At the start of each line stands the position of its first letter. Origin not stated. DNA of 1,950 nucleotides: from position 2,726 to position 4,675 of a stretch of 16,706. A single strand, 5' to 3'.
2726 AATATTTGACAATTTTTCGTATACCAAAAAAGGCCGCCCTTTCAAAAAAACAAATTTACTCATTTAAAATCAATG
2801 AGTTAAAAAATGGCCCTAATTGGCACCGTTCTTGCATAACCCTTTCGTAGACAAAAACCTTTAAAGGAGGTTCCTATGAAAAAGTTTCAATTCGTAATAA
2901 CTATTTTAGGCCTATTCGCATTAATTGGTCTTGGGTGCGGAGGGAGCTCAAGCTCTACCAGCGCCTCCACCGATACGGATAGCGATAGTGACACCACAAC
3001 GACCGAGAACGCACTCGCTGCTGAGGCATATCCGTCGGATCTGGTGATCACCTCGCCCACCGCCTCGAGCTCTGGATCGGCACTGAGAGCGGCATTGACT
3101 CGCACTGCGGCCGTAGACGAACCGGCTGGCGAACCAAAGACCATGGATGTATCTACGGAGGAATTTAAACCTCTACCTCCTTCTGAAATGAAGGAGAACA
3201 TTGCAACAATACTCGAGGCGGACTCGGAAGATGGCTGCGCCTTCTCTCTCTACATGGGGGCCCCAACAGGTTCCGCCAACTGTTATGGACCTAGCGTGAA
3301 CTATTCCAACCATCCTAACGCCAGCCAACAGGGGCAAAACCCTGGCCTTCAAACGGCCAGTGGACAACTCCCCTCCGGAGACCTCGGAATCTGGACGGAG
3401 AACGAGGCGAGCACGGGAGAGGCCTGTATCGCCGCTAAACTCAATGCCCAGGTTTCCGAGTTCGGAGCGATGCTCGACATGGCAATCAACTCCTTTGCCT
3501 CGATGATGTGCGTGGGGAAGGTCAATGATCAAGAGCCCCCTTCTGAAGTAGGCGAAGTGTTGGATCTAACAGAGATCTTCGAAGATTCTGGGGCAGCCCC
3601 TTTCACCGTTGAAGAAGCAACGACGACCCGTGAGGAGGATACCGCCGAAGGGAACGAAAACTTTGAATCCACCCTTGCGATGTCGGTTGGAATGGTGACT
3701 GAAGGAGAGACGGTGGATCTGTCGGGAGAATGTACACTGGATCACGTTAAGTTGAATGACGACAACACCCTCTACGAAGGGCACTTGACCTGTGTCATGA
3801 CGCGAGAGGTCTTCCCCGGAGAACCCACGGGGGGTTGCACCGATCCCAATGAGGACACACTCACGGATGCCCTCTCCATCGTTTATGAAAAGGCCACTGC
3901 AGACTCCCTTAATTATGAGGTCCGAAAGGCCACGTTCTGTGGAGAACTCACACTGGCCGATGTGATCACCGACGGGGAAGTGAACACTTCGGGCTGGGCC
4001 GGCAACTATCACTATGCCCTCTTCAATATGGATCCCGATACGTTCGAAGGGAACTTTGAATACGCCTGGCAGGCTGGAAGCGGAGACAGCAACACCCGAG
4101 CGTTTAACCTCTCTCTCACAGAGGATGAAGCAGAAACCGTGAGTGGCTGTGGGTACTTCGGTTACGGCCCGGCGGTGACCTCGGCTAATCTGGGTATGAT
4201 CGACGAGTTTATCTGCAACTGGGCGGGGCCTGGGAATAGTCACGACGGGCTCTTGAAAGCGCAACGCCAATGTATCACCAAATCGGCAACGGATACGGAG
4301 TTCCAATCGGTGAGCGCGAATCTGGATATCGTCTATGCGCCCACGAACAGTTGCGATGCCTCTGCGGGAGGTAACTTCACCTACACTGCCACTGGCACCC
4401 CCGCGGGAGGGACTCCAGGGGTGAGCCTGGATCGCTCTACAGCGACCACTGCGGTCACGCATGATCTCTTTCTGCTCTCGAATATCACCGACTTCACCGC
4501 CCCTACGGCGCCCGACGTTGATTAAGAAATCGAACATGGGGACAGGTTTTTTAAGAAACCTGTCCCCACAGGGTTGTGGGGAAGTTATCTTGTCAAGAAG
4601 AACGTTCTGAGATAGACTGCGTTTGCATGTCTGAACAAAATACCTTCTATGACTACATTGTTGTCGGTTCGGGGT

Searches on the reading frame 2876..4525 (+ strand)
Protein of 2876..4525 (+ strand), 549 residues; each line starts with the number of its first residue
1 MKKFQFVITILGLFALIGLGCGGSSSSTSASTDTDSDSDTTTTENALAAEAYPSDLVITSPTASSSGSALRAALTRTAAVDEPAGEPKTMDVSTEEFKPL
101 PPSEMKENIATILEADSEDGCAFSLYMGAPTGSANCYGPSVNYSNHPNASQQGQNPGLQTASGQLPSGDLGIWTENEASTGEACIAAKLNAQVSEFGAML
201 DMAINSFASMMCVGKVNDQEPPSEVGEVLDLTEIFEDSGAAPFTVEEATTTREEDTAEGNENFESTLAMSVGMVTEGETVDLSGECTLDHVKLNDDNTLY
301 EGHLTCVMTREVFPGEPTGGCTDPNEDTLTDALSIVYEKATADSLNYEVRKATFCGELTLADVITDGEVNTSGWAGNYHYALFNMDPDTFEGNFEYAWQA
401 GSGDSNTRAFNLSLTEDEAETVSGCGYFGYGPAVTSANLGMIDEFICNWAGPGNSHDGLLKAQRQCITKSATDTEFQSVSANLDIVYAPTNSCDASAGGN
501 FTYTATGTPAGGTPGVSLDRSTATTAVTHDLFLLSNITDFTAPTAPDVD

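Call 8: search_protein_families(library=pfam, proteins=[window:2876-4525:+], max_evalue=0.01)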
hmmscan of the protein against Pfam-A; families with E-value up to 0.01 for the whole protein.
window:2876-4525:+ (549 aa): 0 families

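Call 10: find_homologous_proteins(query=window:2876-4525:+)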
Query window:2876-4525:+ (549 aa): 244 proteins with E <= 0.001 among 8000 candidates; the best 120 are listed.
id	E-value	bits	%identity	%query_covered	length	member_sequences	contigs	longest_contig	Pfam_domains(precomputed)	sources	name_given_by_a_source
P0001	0.0e+0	1225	100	100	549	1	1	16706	-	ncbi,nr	ncbi:MAG: hypothetical protein HY538_09200 [Deltaproteobacteria bacterium]|nr:hypothetical protein [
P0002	3.8e-83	298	39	82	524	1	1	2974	-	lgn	-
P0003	4.4e-82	294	40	84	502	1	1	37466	-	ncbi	ncbi:MAG: hypothetical protein V1798_10485 [Pseudomonadota bacterium]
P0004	3.6e-81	291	40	82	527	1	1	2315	-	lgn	-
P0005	1.8e-79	286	40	84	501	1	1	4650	-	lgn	-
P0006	2.1e-77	279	39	78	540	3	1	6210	-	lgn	-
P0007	2.3e-77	279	39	83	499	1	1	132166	-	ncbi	ncbi:MAG: hypothetical protein V1495_07000 [Pseudomonadota bacterium]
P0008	1.4e-75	273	37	92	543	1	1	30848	-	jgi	jgi:hypothetical protein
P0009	4.8e-75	271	36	99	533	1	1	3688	-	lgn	-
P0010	1.9e-74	269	37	91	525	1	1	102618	-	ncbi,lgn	-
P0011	2.1e-74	269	37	91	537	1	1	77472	-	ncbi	-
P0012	1.0e-72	264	36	92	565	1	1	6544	-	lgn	-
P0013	5.4e-72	261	38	82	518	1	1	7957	-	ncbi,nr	ncbi:MAG: hypothetical protein Q7S98_04115 [Deltaproteobacteria bacterium]|nr:hypothetical protein [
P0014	1.7e-71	260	37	80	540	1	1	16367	-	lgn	-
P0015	3.2e-71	259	37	82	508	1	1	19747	-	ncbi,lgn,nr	ncbi:MAG: hypothetical protein KDD48_01680 [Bdellovibrionales bacterium]|nr:hypothetical protein [Bd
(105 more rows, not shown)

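Call 12: find_related_loci(query=A1, collection=genome_contigs, flank=4000)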
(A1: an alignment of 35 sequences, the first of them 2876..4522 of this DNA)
Query A1 (549 aa) in genome_contigs; peptide patterns used: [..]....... (x = any residue, [..] = any of these).
177 stretches matched a pattern; 173 encode a relative of the query (tblastn E <= 1e-3); the best 80 are kept; 80 distinct loci.
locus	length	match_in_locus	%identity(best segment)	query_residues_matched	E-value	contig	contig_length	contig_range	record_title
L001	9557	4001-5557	38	3-548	9e-93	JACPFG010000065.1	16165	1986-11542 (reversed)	MAG: Deltaproteobacteria bacterium isolate NC_groundwater_355_Ag_B-0.1um_58_8 GD18-4_B1_scaffold_453082, whole genome sh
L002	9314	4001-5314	40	45-503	6e-87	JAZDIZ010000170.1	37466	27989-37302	MAG: Pseudomonadota bacterium isolate MEGAHIT-group-0.441 k141_6191494, whole genome shotgun sequence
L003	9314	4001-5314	39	52-507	2e-84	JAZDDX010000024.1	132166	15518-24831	MAG: Pseudomonadota bacterium isolate MEGAHIT-group-0.111 k141_8984291, whole genome shotgun sequence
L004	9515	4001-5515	37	49-549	1e-82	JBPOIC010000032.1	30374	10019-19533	MAG: Myxococcota bacterium isolate MAG_657 c_000000434338, whole genome shotgun sequence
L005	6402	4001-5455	36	1-495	4e-80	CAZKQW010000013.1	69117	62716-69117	MAG TPA_asm: uncultured Pseudomonadota bacterium isolate SRP278252_co2_16 genome assembly, contig: NODE_615_length_69117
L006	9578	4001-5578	36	1-549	2e-79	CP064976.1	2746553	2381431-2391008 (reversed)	MAG: Deltaproteobacteria bacterium isolate EsbW_18-Q3-R4-48_MAXAC.279_cln chromosome, complete genome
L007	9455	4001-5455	37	48-548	5e-76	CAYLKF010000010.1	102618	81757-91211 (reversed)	MAG TPA_asm: uncultured Pseudomonadota bacterium isolate binchicken_co105_414 genome assembly, contig: NODE_194_length_1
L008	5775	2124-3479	37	49-503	6e-76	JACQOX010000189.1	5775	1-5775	MAG: Deltaproteobacteria bacterium isolate NC_groundwater_1292_Ag_S-0.2um_52_21 S_p2_S4_coassembly_k141_4077422, whole g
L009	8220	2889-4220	37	43-494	1e-75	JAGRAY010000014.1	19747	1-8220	MAG: Bdellovibrionales bacterium isolate HKST-UBA30 NODE_14_length_19747_cov_3.739959, whole genome shotgun sequence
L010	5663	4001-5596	36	2-548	8e-74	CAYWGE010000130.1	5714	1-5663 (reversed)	MAG TPA_asm: uncultured Pseudomonadota bacterium isolate SRP342105_co2_90 genome assembly, contig: NODE_16355_length_571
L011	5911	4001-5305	38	101-548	1e-72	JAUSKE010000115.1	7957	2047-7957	MAG: Deltaproteobacteria bacterium isolate E14_metabat.bin.352 E14_k141_1050127, whole genome shotgun sequence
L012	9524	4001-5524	36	1-546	3e-74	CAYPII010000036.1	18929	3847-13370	MAG TPA_asm: uncultured Myxococcales bacterium isolate SRP141376_co4_47 genome assembly, contig: NODE_5054_length_18929_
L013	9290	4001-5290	33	38-495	3e-72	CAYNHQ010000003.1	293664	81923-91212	MAG TPA_asm: uncultured bacterium isolate binchicken_co185_186 genome assembly, contig: NODE_35_length_293664_cov_9.3838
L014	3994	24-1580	34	1-546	8e-68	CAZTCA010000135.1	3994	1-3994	MAG TPA_asm: uncultured Pseudomonadota bacterium isolate binchicken_co387_132 genome assembly, contig: NODE_33320_length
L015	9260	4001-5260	33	107-537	2e-60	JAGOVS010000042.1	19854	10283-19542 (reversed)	MAG: Bacteriovorax sp. isolate Gw_Eff_bin_80 Gw_Eff_5721_length_19854_cov_8.054190, whole genome shotgun sequence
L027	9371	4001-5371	30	1-503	1e-51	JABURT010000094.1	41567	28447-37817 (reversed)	MAG: Gammaproteobacteria bacterium isolate Bin_15 NODE_288_length_41567_cov_10.8949, whole genome shotgun sequence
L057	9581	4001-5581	30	54-544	2e-45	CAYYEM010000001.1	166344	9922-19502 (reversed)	MAG TPA_asm: uncultured Pseudomonadota bacterium isolate binchicken_co105_427 genome assembly, contig: NODE_90_length_16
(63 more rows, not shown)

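Call 26: find_related_loci(query=A1, collection=metagenome_contigs, flank=2500)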
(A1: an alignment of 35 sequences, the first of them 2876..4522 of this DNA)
Query A1 (549 aa) in metagenome_contigs; peptide patterns used: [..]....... (x = any residue, [..] = any of these).
182 stretches matched a pattern; 169 encode a relative of the query (tblastn E <= 1e-3); the best 80 are kept; 80 distinct loci.
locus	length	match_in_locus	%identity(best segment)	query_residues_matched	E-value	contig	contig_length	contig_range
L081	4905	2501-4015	37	42-546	2e-78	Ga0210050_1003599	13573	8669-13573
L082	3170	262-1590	37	104-546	1e-76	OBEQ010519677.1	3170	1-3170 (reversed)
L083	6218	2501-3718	36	121-546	3e-74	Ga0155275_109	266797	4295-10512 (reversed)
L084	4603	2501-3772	34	50-505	4e-66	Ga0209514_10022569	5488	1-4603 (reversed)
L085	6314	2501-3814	35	128-546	2e-59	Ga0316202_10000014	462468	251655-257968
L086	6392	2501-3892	31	52-531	7e-59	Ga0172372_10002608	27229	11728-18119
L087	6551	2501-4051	29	1-504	2e-56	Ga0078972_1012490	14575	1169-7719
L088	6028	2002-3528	29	1-495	1e-55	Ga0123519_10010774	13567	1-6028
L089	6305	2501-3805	33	132-546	2e-55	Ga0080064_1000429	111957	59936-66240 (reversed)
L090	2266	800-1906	37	132-503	4e-56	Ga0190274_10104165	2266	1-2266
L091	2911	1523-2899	32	52-549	4e-55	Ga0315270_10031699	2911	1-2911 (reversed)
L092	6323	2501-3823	35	127-546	5e-54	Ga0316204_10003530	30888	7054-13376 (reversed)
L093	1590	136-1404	32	35-498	1e-55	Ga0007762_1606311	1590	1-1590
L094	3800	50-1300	33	49-509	7e-53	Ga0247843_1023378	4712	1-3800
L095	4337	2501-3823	33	19-503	2e-52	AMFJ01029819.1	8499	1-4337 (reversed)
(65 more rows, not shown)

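Call 39: search_protein_families(library=ncbifam, proteins=[window:2876-4525:+], max_evalue=0.01)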
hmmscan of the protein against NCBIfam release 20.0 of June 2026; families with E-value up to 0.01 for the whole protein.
window:2876-4525:+ (549 aa): 0 families

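Call 48: predict_structure(alignment_id=A1)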
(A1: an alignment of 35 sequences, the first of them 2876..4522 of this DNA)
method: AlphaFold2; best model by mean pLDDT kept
length: 549 residues; sequences in the alignment: 35
mean_pLDDT: 84.7   pTM: 0.84
mean pLDDT of the five models: 84.7, 83.4, 80.6, 80.5, 78.7
residues with pLDDT >= 90: 323; 70-90: 138; 50-70: 36; < 50: 52
segments of 3 or more residues with pLDDT < 50: 1-30, 32-35, 40-42, 72-74, 76-80, 511-515
pLDDT, mean of each block of 10 residues (from residue 1): 38 39 40 49 70 92 70 47 68 80 93 94 81 82 85 62 85 89 94 91 95 96 97 95 95 97 97 86 96 95 97 86 90 97 97 95 94 92 95 95 86 95 96 92 92 84 96 90 94 88 76 55 87 97 93
secondary structure, 60 per line:
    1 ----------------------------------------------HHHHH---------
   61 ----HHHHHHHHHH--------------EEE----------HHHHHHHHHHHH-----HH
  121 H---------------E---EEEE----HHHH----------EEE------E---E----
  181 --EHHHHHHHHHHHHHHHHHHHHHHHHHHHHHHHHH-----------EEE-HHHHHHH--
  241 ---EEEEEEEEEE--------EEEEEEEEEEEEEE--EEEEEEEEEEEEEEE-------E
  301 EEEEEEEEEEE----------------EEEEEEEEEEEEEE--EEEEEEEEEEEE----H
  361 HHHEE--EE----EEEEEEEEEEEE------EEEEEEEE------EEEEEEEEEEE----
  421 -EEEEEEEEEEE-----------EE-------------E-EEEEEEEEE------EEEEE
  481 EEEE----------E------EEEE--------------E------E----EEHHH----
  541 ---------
elements in order: H47-51 H65-74 E89-91 H102-113 E141-144 H149-152 E163-165 H184-216 E228-230 H232-238 E244-253 E262-275 E278-292 E300-311 E328-341 E344-355 H360-363 E374-385 E392-399 E406-416 E422-432 E461-469 E476-484 E502-505

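Call 50: fold_search(model_id=the predicted structure, library=pdb)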
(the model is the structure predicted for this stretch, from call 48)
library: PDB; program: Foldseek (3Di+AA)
matches with E <= 10: 339; with E <= 0.001: 0
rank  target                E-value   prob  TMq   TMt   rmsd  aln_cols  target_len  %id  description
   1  7xzi_9                6.8e-02  0.33  0.14  0.19  22.1       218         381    9  Cryo-EM structure of TOC-TIC supercomplex from Chlamydomonas reinhardtii (released 2023-01-11)
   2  9gou_A                1.4e-01  0.06  0.09  0.08  23.3       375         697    8  Cryo-EM structure of acylaminoacyl-peptidase in complex with dichlorvos (released 2025-10-22)
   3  7aoa_F                1.4e-01  0.05  0.10  0.12  18.9       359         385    9  Structure of the extended MTA1/HDAC1/MBD2/RBBP4 NURD deacetylase complex (released 2020-11-11)
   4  5fxy_A                2.3e-01  0.04  0.09  0.10  15.7       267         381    9  Structure of the human RBBP4:MTA1(464-546) complex (released 2016-05-18)
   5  6zlt_B                2.4e-01  0.10  0.14  0.09  22.0       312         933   10  Open-open state of the Bt1762-Bt1763 levan transport system (released 2020-11-11)
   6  6ntr_C                2.6e-01  0.13  0.13  0.26  15.4       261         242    7  Crystal Structure of Beta-barrel-like Protein of Domain of Unknown Function DUF1849 from Brucella abortus (released 2019-02-13)
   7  7e4h_A                3.2e-01  0.06  0.11  0.14  22.0       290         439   10  Cryo-EM structure of the yeast mitochondrial SAM-Tom40 complex at 3.0 angstrom (released 2021-09-01)
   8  6ntr_B                3.5e-01  0.10  0.12  0.24  15.5       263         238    7  Crystal Structure of Beta-barrel-like Protein of Domain of Unknown Function DUF1849 from Brucella abortus (released 2019-02-13)
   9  9r6p_A                3.9e-01  0.02  0.07  0.04  19.2       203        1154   11  Porcine hemagglutinating encephalomyelitis virus (PHEV) Spike protein in the closed conformation bound to 9-O-Ac-Sia. (released 2025-08-06)
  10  5fxy_C                4.1e-01  0.03  0.08  0.10  16.0       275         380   11  Structure of the human RBBP4:MTA1(464-546) complex (released 2016-05-18)
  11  8uzl_A                4.4e-01  0.13  0.10  0.29  19.1       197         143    8  Designed Transmembrane beta-barrel- TMB10_163 (released 2024-07-17)
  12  6wun_B                4.4e-01  0.13  0.18  0.22  11.8       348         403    7  Mitochondrial SAM complex - dimer 3 in detergent (released 2020-08-12)
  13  7y5k_C                4.6e-01  0.03  0.08  0.10  17.8       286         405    8  Crystal structure of human CAF-1 core complex in spacegroup C2221 (released 2023-08-16)
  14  8bo2_A                5.1e-01  0.06  0.12  0.09  19.4       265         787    9  BAM-EspP complex structure with BamA-S425C/EspP-S1299C mutations in nanodisc (released 2023-04-26)
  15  9gye                  5.4e-01  0.02  0.09  0.08  26.4       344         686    8  Hemolytic Phospholipase C (PLC H) (released 2025-10-15)
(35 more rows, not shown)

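Call 52: search_protein_families(library=pfam, proteins=[L027:6542-8743:+, L004:1411-3486:-, L004:5654-7174:-, L057:6014-7987:+, L007:5966-7933:+, L007:2427-3410:-, L010:2607-3584:-, L001:2228-3733:-, L057:3017-3529:+, L001:5738-7543:-], max_evalue=0.001)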
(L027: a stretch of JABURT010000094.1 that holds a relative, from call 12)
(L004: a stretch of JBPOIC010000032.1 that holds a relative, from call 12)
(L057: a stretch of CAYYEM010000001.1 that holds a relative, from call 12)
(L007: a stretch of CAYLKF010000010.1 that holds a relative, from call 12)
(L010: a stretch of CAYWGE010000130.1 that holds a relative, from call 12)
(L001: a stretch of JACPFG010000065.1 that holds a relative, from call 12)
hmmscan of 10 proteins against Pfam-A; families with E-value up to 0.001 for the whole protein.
L027:6542-8743:+ (733 aa): 8 families
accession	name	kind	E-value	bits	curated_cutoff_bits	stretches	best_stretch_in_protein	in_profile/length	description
PF17159.10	MASE3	-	1.8e-72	244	31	1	35-254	5-226/226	Membrane-associated sensor domain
PF02518.31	HATPase_c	-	3.9e-27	95.3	26.4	1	623-732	2-109/111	Histidine kinase-, DNA gyrase B-, and HSP90-like ATPase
PF13426.13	PAS_9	-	8e-22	77.9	27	2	269-369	1-103/103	PAS domain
PF08447.18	PAS_3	-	5.2e-19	68.7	25.6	1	406-491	2-89/89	PAS fold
PF00989.32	PAS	-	9.6e-19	67.9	22.6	2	265-355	7-100/113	PAS fold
PF00512.31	HisKA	-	1.4e-16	60.8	26.9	1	509-575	1-65/66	His Kinase A (phospho-acceptor) domain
PF13188.13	PAS_8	-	4.8e-15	55.3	21.8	2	265-309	7-48/65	PAS domain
PF08448.16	PAS_4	-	2.8e-14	53.7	23.1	1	266-371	2-109/110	PAS fold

L004:1411-3486:- (691 aa): 0 families

L004:5654-7174:- (506 aa): 0 families

L057:6014-7987:+ (657 aa): 3 families
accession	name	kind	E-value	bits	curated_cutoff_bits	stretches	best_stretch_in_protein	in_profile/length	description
PF02784.22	Orn_Arg_deC_N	-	1e-41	143.4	23.4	1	109-362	15-247/247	Pyridoxal-dependent decarboxylase, pyridoxal binding domain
PF17810.6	Arg_decarb_HB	-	3.7e-20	72.4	23.3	1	392-468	3-79/84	Arginine decarboxylase helical bundle domain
PF17944.6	Arg_decarbox_C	-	9.9e-11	42.4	23.3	1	602-655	1-51/51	Arginine decarboxylase C-terminal helical extension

L007:5966-7933:+ (655 aa): 3 families
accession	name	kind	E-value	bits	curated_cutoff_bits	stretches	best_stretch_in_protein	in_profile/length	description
PF02784.22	Orn_Arg_deC_N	-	1.9e-40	139.2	23.4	1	105-356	16-246/247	Pyridoxal-dependent decarboxylase, pyridoxal binding domain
PF17810.6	Arg_decarb_HB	-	2.7e-19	69.7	23.3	1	387-466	3-83/84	Arginine decarboxylase helical bundle domain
PF17944.6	Arg_decarbox_C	-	4.1e-12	46.9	23.3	1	597-650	1-51/51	Arginine decarboxylase C-terminal helical extension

L007:2427-3410:- (327 aa): 1 family
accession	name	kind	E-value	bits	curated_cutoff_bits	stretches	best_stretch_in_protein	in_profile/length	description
PF01497.23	Peripla_BP_2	-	3.3e-20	72.9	27.5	1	5-287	1-232/235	Periplasmic binding protein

L010:2607-3584:- (325 aa): 1 family
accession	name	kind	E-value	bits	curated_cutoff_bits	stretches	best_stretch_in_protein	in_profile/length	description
PF01497.23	Peripla_BP_2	-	2e-25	90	27.5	1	22-283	1-232/235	Periplasmic binding protein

L001:2228-3733:- (501 aa): 7 families
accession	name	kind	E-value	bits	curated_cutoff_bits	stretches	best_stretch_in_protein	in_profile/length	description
PF12002.13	MgsA_C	-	3e-72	242.4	27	1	299-462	1-164/167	MgsA AAA+ ATPase C terminal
PF16193.11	AAA_assoc_2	-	4.7e-26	91.3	34.3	1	219-298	3-81/81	AAA C-terminal domain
PF05496.18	RuvB_N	-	1.6e-13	51.2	27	1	56-169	1-116/159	Holliday junction DNA helicase RuvB P-loop domain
PF00004.35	AAA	-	9.3e-13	49.2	21.2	1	89-189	1-124/131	ATPase family associated with various cellular activities (AAA)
PF07728.20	AAA_5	-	2e-07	31.5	22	1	89-169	2-98/139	AAA domain (dynein-related subfamily)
PF01078.27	Mg_chelatase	-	5.4e-06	26.4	20.3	0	74-112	12-48/207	Magnesium chelatase, subunit ChlI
PF13191.12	AAA_16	-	6.9e-05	23.8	32.6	0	80-113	18-51/167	AAA ATPase domain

L057:3017-3529:+ (170 aa): 1 family
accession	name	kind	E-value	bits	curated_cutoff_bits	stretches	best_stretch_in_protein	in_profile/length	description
PF00293.34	NUDIX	-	2.5e-08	34.5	21.1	1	30-137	6-113/134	NUDIX domain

L001:5738-7543:- (601 aa): 7 families
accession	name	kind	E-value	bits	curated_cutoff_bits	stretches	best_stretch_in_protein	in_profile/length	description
PF05362.19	Lon_C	-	4e-94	314.4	21.1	1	367-566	5-204/205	Lon protease (S16) C-terminal proteolytic domain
PF00004.35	AAA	-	1.9e-22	80.6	21.2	1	144-281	1-126/131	ATPase family associated with various cellular activities (AAA)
PF22667.2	Lon_lid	-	3.1e-22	78.4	27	1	305-358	1-54/57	Lon protease AAA+ ATPase lid domain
PF13541.12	ChlI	-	6.3e-09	36.2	27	1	408-534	2-121/121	Subunit ChlI of Mg-chelatase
PF07728.20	AAA_5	-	1.9e-08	34.9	22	1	144-278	2-139/139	AAA domain (dynein-related subfamily)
PF13401.12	AAA_22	-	0.00034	21.4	27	0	142-223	6-99/130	AAA domain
PF01443.25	Viral_helicase1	-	0.0006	20.1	21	0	148-364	5-216/228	Viral superfamily 1 RNA helicase core domain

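Call 57: find_encoding_contigs(protein=P0002, flank=1500, max_places=1)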
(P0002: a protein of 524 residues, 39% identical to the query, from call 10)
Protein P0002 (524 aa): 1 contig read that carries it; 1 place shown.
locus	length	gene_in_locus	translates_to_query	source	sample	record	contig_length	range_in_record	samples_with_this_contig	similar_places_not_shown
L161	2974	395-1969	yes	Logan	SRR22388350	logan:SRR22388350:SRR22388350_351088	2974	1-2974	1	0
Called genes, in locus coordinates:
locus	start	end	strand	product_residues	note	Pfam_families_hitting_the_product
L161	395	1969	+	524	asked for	-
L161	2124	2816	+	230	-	PF04474:DUF554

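Call 58: find_encoding_contigs(protein=P0004, flank=1500, max_places=1)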
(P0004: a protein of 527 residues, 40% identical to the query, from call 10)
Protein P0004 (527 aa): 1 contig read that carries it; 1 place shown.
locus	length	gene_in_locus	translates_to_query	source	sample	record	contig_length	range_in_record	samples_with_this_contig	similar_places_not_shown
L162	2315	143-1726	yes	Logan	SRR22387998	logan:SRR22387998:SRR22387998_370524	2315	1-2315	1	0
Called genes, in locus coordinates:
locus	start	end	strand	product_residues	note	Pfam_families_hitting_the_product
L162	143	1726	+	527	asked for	-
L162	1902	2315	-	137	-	?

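Call 59: find_encoding_contigs(protein=P0005, flank=1500, max_places=1)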
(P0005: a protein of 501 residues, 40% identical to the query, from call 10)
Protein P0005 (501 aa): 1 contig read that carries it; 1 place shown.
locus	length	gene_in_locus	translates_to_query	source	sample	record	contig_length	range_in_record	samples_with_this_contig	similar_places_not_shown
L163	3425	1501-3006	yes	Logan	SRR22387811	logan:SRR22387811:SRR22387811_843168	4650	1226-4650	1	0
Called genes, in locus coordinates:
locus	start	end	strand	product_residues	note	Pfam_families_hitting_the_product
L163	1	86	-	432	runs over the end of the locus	PF02550:AcetylCoA_hydro, PF13336:AcetylCoA_hyd_C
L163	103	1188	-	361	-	PF05222:AlaDh_PNT_N, PF01262:AlaDh_PNT_C, PF02826:2-Hacid_dh_C (faint)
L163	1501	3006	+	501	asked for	-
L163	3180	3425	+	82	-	?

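Call 60: find_encoding_contigs(protein=P0006, flank=1500, max_places=1)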
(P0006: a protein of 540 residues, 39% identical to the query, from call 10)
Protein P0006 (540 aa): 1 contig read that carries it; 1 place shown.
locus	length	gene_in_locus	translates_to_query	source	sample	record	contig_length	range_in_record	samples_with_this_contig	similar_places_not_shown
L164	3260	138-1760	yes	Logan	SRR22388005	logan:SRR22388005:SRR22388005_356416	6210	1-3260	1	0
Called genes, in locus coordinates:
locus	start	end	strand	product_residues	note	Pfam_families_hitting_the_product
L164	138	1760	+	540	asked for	-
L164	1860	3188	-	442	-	PF14821:Thr_synth_N, PF00291:PALP, PF24857:THR4_C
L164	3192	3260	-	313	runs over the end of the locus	PF00288:GHMP_kinases_N, PF08544:GHMP_kinases_C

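Call 61: find_encoding_contigs(protein=P0008, flank=1500, max_places=1)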
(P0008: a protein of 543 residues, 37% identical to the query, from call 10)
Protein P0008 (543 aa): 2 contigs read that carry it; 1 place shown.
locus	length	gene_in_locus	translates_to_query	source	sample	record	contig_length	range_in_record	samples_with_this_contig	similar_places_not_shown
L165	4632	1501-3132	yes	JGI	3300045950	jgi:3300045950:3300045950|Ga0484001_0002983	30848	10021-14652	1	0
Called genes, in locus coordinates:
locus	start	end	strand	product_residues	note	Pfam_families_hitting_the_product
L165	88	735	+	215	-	PF01066:CDP-OH_P_transf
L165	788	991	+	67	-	PF07311:Dodecin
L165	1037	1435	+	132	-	PF22732:MSL3_chromo-like (faint), PF11717:Tudor-knot, PF18358:Tudor_4 (faint), PF05641:Agenet (weak), PF18115:Tudor_3 (faint), PF02820:MBT (faint), PF16719:SAWADEE (faint), PF11717:Tudor-knot (weak)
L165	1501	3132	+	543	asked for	-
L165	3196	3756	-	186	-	PF08207:EFP_N, PF01132:EFP, PF09285:Elong-fact-P_C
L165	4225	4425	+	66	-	PF13518:HTH_28 (faint), PF13542:HTH_Tnp_ISL3 (faint), PF12728:HTH_17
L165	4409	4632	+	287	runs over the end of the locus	PF03705:CheR_N, PF01739:CheR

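Call 62: find_encoding_contigs(protein=P0009, flank=1500, max_places=1)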
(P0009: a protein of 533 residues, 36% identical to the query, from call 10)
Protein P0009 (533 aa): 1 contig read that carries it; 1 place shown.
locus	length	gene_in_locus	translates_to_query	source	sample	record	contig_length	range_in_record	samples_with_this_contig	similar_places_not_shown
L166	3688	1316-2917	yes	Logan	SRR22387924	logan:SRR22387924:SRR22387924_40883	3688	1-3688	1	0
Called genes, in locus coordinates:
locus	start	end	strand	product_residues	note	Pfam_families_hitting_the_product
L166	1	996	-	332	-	?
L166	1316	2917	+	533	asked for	-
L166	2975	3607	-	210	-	PF03544:TonB_C, PF13103:TonB_2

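Call 63: find_encoding_contigs(protein=P0012, flank=1500, max_places=1)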
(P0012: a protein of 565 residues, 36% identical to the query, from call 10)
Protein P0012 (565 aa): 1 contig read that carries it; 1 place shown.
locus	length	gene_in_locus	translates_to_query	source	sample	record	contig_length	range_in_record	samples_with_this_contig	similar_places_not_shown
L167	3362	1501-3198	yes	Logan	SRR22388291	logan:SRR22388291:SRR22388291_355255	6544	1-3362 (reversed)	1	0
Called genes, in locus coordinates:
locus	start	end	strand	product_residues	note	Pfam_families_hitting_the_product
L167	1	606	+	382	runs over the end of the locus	PF00465:Fe-ADH, PF13685:Fe-ADH_2, PF25137:ADH_Fe_C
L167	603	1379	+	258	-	PF07722:Peptidase_C26, PF00117:GATase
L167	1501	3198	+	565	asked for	-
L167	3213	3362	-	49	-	?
